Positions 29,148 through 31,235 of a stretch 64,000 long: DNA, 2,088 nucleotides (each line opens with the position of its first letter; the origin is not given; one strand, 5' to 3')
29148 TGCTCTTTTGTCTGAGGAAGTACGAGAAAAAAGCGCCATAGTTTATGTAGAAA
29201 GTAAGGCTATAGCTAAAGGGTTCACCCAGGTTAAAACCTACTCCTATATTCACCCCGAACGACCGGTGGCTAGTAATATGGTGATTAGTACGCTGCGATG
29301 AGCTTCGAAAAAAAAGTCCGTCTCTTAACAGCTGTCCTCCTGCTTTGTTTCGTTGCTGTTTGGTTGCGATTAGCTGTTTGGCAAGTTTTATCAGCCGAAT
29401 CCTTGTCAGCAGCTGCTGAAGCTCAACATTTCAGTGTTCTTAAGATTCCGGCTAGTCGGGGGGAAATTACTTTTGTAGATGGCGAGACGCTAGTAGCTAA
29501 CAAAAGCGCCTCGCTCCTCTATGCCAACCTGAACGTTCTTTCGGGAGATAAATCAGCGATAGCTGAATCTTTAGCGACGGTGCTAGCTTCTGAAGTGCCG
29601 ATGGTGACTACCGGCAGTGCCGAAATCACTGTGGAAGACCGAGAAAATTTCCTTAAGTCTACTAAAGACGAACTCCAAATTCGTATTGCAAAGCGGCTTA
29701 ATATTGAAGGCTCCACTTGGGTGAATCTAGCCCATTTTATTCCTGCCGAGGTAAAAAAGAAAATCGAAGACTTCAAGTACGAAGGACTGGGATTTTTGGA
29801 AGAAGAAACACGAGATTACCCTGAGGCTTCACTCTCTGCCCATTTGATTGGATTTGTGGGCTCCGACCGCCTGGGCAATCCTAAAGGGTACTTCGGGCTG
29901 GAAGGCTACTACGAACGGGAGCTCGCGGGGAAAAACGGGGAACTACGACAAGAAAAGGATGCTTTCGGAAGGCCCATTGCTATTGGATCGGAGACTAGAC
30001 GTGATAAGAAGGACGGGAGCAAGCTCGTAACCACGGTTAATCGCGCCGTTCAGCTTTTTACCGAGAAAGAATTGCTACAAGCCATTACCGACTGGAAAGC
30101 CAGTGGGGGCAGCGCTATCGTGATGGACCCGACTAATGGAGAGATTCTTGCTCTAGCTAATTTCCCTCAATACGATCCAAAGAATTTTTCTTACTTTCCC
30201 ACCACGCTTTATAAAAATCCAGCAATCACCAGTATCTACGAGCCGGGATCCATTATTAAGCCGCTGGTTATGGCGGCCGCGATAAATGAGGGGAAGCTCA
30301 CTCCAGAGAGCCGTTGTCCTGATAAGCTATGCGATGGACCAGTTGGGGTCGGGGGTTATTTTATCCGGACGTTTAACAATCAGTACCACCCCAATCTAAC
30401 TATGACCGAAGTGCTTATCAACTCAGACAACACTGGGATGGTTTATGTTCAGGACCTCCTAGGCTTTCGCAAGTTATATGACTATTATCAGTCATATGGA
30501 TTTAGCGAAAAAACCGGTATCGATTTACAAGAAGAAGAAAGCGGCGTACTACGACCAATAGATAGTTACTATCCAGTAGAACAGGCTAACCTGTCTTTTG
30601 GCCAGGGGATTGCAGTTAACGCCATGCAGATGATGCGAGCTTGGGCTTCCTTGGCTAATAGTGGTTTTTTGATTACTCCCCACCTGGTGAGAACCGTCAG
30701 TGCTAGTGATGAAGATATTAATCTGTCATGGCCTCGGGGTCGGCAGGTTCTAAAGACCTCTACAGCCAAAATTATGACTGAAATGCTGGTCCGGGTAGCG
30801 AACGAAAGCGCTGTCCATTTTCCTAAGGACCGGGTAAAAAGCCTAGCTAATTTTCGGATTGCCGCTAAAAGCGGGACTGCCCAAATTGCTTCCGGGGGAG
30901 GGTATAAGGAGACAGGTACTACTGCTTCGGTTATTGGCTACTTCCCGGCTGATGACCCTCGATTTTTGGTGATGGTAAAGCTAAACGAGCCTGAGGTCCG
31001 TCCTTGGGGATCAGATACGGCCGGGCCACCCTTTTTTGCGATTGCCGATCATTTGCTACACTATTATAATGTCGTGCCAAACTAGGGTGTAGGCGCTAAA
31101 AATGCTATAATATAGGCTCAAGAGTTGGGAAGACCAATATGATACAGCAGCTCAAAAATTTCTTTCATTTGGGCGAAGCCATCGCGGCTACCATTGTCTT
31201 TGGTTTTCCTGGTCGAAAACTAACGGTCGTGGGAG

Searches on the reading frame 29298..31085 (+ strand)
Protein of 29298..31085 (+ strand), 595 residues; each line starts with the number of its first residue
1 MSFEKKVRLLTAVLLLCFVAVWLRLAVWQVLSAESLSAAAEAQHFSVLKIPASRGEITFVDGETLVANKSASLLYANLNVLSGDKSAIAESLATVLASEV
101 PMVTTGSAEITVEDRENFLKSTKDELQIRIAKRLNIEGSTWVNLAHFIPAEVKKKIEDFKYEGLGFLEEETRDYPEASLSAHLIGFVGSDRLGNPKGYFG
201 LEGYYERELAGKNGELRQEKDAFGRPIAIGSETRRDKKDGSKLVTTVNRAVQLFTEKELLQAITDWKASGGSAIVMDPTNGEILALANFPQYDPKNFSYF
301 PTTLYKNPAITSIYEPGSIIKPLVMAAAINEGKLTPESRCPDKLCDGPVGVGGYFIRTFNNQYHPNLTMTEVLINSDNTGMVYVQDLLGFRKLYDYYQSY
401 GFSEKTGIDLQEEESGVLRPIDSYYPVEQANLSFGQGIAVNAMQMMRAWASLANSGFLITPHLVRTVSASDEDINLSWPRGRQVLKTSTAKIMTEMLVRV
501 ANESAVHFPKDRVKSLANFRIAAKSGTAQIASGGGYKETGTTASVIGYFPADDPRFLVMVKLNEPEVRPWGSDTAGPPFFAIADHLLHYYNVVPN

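Call 7: search_protein_families(library=pfam, proteins=[window:29298-31085:+], max_evalue=0.001)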
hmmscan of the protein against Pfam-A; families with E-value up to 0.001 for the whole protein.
window:29298-31085:+ (595 aa): 3 families
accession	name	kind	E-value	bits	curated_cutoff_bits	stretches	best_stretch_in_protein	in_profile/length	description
PF00905.27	Transpeptidase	-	3.2e-65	220.7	22.1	1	271-579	1-294/299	Penicillin binding protein transpeptidase domain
PF03717.20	PBP_dimer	-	3e-16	60.8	24.4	1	49-227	1-176/180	Penicillin-binding Protein dimerisation domain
PF13354.11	Beta-lactamase2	-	0.00034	20.5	22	0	314-506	21-152/214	Beta-lactamase enzyme family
